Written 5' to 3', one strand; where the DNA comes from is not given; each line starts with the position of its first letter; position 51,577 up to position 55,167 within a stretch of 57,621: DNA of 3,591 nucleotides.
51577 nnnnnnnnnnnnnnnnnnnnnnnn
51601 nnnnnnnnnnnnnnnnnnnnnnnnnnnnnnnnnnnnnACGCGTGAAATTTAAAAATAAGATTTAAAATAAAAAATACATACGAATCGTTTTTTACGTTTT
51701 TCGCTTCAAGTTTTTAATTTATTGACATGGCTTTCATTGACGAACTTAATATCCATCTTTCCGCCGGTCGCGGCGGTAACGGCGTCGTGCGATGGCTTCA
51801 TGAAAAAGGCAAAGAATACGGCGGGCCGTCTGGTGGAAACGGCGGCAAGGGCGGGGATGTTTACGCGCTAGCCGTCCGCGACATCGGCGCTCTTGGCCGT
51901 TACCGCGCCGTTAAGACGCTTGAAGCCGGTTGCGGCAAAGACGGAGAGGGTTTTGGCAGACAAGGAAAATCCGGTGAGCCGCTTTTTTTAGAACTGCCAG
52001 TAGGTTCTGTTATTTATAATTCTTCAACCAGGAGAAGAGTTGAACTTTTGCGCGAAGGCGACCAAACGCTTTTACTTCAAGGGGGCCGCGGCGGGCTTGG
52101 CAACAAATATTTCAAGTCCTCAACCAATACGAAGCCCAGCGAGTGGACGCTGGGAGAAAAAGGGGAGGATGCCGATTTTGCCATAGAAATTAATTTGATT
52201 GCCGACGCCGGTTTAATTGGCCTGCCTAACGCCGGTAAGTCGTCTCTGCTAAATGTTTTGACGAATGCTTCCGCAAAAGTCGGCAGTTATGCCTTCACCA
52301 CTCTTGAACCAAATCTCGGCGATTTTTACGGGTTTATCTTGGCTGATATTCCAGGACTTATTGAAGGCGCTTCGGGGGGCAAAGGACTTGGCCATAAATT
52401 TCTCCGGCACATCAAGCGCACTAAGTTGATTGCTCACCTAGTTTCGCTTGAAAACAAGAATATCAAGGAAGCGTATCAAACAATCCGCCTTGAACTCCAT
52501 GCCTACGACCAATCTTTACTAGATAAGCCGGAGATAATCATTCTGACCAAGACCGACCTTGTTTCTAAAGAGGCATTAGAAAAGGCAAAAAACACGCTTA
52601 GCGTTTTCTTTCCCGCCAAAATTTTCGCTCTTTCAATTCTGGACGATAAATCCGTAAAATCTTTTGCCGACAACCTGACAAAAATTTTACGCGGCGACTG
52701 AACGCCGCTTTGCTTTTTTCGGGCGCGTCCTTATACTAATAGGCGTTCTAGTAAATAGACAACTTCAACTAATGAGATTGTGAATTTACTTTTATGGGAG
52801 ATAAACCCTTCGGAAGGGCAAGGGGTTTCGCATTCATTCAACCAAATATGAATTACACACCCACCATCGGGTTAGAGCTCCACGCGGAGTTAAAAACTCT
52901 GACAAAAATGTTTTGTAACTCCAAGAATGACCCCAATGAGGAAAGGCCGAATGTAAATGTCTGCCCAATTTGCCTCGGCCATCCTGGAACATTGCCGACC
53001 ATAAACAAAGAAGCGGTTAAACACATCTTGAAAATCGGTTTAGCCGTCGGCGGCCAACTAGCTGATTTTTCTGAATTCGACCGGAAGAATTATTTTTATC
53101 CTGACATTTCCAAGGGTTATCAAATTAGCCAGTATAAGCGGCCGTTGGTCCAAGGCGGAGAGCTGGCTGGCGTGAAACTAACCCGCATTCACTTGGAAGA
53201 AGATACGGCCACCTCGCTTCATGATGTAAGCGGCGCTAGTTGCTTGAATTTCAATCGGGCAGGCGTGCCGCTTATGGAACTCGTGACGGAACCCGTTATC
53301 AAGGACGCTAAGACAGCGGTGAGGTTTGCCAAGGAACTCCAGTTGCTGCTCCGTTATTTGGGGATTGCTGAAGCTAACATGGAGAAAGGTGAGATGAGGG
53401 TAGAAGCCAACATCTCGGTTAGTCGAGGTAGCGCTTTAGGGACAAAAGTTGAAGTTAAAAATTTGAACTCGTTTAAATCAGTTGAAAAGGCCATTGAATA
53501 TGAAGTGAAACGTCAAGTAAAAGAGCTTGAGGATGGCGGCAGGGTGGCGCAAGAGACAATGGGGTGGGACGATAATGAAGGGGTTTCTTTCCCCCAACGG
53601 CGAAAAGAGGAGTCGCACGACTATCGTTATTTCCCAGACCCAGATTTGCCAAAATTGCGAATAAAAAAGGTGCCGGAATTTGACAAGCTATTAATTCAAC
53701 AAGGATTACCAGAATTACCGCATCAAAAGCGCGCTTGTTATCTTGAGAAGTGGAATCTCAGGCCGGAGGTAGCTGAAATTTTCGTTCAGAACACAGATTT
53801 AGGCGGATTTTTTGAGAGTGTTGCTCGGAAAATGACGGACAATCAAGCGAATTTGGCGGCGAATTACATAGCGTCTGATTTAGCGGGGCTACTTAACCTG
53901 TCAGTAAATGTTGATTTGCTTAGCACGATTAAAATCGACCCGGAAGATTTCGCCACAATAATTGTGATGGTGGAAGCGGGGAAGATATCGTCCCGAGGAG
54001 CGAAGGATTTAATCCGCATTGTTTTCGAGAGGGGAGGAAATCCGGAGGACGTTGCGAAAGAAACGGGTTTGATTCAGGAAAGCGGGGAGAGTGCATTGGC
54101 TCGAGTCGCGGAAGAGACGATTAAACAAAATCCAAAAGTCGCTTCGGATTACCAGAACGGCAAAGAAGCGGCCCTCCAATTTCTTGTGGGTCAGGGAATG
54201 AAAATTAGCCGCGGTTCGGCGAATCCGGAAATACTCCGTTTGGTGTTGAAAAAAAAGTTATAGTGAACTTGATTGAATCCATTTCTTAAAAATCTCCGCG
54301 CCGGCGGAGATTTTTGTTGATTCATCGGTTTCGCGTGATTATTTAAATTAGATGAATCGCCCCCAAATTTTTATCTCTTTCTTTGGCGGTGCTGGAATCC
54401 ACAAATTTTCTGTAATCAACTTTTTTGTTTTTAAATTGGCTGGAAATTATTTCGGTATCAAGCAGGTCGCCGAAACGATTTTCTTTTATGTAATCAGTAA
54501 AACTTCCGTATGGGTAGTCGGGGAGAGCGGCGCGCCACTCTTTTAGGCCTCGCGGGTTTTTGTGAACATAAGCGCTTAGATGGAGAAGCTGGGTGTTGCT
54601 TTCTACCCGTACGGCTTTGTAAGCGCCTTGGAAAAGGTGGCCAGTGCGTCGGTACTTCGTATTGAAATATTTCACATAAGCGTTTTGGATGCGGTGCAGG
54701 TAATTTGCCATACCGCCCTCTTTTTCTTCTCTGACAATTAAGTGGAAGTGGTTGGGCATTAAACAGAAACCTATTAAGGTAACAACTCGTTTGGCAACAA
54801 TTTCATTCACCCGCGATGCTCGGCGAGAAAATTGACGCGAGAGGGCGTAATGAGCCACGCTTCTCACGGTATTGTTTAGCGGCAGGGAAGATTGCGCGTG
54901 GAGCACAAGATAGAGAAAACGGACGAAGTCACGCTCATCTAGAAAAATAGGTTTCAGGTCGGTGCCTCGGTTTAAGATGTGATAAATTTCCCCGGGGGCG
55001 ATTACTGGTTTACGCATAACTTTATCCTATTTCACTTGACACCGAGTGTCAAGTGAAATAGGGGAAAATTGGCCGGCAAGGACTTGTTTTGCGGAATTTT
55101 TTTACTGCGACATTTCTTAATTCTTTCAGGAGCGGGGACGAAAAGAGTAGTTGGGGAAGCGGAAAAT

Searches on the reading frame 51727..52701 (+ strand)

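Call 8: search_protein_families(library=pfam, proteins=[window:51727-52701:+])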
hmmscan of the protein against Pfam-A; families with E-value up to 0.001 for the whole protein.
window:51727-52701:+ (324 aa): 3 families
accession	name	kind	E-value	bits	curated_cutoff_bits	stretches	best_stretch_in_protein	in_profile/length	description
PF01018.28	GTP1_OBG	-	1.6e-39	135.4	27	1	4-156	1-154/155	GTP1/OBG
PF01926.29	MMR_HSR1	-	4.7e-24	85.1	21.9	1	161-275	2-113/113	50S ribosome-binding GTPase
PF02421.24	FeoB_N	-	5.1e-09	36.3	27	1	162-313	4-152/156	Ferrous iron transport protein B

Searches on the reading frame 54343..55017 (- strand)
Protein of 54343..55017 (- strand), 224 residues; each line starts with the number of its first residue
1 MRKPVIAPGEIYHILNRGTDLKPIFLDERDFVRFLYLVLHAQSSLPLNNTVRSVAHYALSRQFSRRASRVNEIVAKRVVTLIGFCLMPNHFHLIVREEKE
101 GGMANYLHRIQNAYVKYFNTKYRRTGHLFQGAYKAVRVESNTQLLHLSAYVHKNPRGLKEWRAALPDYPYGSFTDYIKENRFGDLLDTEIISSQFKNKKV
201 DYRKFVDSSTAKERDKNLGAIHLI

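Call 8: search_protein_families(library=pfam, proteins=[window:54343-55017:-])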
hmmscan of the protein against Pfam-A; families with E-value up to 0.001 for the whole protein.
window:54343-55017:- (224 aa): 1 family
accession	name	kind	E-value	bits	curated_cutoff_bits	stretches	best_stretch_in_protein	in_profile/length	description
PF01797.21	Y1_Tnp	-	1.2e-09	38.8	23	1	69-154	31-121/121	Transposase IS200 like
